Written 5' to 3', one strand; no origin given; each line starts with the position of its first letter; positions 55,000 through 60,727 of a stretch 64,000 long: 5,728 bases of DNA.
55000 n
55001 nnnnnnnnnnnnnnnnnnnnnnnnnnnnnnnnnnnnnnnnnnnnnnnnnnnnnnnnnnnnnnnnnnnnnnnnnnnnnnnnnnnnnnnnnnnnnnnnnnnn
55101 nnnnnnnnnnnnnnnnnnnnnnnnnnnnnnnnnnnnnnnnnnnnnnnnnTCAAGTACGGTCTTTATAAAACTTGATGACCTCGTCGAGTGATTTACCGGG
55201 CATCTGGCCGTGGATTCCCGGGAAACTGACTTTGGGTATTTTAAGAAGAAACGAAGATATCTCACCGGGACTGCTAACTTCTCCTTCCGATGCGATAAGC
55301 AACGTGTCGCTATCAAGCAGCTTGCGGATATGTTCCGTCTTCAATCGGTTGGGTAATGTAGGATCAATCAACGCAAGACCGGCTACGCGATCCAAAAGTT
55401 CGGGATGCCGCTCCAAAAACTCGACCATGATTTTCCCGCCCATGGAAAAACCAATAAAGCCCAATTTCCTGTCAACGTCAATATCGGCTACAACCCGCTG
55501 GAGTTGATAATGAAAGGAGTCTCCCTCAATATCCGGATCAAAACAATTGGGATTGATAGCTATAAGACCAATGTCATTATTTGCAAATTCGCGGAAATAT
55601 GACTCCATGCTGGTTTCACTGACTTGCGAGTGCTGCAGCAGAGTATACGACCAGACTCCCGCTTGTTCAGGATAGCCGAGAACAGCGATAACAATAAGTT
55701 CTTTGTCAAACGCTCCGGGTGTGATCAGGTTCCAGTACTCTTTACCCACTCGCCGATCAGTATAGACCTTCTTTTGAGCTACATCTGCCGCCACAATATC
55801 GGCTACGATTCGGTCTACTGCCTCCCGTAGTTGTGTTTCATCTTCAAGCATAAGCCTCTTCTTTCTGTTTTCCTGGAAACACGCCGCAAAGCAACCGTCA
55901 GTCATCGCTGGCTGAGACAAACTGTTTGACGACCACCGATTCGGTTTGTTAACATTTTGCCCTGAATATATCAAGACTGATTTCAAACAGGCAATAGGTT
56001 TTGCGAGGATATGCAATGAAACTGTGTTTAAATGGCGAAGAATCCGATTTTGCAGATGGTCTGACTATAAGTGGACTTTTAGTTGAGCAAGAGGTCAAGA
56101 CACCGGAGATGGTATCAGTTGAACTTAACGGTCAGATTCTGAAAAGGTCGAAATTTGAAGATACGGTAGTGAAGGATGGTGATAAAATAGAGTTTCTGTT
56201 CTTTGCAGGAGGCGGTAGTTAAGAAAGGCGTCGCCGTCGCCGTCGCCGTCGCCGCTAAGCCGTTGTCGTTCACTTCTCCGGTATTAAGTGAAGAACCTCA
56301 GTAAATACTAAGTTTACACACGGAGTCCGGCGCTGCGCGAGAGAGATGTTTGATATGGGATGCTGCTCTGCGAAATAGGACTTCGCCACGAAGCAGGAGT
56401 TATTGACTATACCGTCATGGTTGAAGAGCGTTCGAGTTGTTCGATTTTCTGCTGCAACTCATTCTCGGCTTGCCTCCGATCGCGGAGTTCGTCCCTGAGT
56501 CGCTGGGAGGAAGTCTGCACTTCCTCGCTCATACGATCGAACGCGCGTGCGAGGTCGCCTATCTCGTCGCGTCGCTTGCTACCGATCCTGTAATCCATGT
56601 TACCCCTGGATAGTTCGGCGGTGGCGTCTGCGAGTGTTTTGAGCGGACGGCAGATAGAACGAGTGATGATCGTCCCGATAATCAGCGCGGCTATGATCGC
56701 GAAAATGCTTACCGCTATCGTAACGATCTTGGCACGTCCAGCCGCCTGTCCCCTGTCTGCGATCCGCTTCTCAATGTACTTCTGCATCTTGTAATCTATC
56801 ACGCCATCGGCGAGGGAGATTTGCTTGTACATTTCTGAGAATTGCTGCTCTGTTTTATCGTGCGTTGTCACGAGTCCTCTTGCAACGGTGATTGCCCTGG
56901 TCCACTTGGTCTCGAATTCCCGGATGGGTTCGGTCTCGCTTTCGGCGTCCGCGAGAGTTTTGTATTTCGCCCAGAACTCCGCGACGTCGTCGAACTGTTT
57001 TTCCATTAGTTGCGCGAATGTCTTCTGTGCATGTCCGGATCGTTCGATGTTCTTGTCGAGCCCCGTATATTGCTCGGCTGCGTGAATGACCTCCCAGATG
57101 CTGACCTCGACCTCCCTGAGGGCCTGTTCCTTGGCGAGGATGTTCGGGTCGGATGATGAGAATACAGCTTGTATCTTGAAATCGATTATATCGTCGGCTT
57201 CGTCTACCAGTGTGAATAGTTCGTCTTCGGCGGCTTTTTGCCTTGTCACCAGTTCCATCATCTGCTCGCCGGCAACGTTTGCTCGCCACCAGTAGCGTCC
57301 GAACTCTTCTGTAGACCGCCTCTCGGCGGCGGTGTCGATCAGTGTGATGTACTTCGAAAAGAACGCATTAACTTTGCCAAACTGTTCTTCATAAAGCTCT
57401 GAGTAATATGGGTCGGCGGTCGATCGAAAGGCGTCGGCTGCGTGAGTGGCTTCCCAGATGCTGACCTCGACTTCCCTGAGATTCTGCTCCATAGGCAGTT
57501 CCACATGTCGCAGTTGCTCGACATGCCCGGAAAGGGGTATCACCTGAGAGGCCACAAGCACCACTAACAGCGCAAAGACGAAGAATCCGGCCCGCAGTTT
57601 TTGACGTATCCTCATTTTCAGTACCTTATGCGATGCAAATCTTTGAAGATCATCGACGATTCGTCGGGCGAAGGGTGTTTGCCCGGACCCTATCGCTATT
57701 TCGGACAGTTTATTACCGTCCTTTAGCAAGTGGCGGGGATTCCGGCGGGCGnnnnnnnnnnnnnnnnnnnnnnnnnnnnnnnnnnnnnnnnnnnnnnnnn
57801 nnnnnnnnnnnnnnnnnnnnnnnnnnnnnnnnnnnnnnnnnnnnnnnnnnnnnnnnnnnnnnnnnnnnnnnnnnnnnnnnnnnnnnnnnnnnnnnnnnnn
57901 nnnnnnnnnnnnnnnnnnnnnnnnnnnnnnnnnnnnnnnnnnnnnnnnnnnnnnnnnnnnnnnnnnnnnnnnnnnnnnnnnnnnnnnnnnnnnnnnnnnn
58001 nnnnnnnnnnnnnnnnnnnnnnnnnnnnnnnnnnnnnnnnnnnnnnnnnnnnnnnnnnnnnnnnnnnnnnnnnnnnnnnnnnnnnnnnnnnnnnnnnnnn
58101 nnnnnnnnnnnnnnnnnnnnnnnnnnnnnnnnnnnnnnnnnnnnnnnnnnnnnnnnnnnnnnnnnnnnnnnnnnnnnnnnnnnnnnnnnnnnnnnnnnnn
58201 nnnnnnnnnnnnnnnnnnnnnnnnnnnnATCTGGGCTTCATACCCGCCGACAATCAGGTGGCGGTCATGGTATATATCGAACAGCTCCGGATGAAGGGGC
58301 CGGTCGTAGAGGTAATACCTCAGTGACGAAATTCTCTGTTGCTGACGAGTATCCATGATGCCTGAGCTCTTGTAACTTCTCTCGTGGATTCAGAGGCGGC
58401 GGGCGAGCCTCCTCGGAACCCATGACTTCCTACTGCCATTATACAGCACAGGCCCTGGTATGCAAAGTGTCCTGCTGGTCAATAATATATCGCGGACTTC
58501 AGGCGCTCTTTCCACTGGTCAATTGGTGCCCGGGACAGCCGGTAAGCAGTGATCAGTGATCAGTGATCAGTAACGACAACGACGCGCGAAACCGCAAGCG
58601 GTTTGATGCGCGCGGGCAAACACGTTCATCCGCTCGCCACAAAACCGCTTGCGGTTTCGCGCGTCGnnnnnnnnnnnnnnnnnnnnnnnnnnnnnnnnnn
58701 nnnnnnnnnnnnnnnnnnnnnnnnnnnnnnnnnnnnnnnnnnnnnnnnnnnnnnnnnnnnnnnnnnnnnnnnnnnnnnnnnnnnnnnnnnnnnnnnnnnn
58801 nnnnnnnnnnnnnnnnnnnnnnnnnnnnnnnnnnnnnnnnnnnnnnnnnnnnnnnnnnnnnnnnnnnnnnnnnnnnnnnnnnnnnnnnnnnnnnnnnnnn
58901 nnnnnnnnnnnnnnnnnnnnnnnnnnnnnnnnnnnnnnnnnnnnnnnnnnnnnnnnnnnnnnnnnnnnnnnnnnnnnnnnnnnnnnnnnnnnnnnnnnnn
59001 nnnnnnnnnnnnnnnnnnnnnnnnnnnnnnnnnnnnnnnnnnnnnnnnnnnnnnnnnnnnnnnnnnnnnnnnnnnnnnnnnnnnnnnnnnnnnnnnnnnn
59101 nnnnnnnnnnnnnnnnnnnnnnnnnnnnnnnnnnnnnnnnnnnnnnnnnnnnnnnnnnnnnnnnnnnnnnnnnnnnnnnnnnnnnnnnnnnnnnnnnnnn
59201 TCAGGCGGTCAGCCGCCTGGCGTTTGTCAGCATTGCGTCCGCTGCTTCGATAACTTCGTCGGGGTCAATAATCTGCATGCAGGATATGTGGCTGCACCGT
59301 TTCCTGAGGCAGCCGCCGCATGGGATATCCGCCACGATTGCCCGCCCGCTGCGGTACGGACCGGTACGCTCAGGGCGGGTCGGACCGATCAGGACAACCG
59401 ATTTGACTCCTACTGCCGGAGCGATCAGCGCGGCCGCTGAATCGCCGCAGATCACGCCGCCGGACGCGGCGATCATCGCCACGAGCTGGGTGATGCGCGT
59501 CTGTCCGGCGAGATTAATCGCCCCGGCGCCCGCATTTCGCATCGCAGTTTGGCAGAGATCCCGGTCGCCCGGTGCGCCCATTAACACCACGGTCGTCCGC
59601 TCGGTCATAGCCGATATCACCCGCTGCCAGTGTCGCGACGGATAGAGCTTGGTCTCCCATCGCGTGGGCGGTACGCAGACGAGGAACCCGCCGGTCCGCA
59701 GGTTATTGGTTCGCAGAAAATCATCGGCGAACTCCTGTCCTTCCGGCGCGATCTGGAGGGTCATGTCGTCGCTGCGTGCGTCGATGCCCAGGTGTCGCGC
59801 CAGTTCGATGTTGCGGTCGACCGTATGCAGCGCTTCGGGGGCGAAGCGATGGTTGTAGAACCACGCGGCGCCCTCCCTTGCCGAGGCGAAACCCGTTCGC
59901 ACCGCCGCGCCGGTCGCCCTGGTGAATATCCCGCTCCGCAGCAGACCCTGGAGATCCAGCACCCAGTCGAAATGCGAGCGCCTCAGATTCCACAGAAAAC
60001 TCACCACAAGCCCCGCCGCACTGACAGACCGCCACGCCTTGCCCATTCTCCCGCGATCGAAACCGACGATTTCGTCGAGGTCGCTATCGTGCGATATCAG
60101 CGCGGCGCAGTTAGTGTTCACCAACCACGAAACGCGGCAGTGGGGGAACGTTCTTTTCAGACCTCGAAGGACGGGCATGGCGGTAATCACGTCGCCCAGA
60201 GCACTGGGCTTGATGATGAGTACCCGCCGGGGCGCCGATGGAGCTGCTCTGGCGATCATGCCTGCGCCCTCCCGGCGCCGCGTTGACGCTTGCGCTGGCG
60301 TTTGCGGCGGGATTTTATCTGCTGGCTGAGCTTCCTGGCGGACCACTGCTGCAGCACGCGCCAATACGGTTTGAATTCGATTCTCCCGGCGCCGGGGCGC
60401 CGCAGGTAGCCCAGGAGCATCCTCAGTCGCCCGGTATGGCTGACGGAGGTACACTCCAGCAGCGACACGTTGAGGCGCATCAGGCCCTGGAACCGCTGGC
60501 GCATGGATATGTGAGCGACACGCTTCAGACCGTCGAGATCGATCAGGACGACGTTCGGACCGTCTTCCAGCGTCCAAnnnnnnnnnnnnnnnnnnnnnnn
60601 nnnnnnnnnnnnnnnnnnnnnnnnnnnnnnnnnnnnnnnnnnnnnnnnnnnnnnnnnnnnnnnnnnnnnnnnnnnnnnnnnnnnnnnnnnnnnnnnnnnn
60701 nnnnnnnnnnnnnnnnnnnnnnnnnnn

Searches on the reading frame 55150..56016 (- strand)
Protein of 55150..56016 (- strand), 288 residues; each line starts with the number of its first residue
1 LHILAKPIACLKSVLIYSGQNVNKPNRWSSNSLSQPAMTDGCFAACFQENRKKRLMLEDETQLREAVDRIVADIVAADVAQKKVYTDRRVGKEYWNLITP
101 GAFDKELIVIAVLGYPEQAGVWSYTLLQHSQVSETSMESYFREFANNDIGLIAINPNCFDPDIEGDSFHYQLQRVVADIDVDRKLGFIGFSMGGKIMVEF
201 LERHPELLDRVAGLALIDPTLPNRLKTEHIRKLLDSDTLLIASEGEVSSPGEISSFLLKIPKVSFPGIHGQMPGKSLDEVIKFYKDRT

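Call 89: search_protein_families(library=pfam, proteins=[window:55150-56016:-], max_evalue=0.0001)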
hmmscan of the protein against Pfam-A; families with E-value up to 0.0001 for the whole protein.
window:55150-56016:- (288 aa): 2 families
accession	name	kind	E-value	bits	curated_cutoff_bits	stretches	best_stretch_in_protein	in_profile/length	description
PF22749.2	Arb2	-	1.3e-06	28.5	26.8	0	98-157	80-139/260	Arb2 domain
PF00561.26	Abhydrolase_1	-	2.1e-05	24.7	25.8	1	171-236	58-122/245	alpha/beta hydrolase fold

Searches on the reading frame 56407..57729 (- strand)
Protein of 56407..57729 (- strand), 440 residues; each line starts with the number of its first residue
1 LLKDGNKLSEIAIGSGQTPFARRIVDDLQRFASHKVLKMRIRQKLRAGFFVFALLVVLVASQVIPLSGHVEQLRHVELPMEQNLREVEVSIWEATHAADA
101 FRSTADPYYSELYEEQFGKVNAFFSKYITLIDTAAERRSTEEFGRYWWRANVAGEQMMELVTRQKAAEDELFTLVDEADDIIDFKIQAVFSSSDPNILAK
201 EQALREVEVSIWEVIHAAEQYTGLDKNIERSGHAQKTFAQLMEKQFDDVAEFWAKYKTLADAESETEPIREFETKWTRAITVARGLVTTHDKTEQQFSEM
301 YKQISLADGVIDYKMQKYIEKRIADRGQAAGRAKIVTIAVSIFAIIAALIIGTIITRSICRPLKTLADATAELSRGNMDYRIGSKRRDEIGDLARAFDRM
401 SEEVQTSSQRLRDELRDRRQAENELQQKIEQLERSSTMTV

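Call 89: search_protein_families(library=pfam, proteins=[window:56407-57729:-], max_evalue=0.0001)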
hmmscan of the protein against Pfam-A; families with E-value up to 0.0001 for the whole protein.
window:56407-57729:- (440 aa): 1 family
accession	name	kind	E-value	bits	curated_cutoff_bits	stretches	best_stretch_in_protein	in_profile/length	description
PF00672.30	HAMP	-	9.4e-15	55.1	25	1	355-405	2-52/53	HAMP domain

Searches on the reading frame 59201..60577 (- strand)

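Call 89: search_protein_families(library=pfam, proteins=[window:59201-60577:-], max_evalue=0.0001)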
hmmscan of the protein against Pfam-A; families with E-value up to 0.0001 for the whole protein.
window:59201-60577:- (458 aa): 1 family
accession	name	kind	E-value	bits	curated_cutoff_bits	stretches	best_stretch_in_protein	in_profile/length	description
PF01075.23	Glyco_transf_9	-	3.9e-40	138.2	22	1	195-429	5-242/247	Glycosyltransferase family 9 (heptosyltransferase)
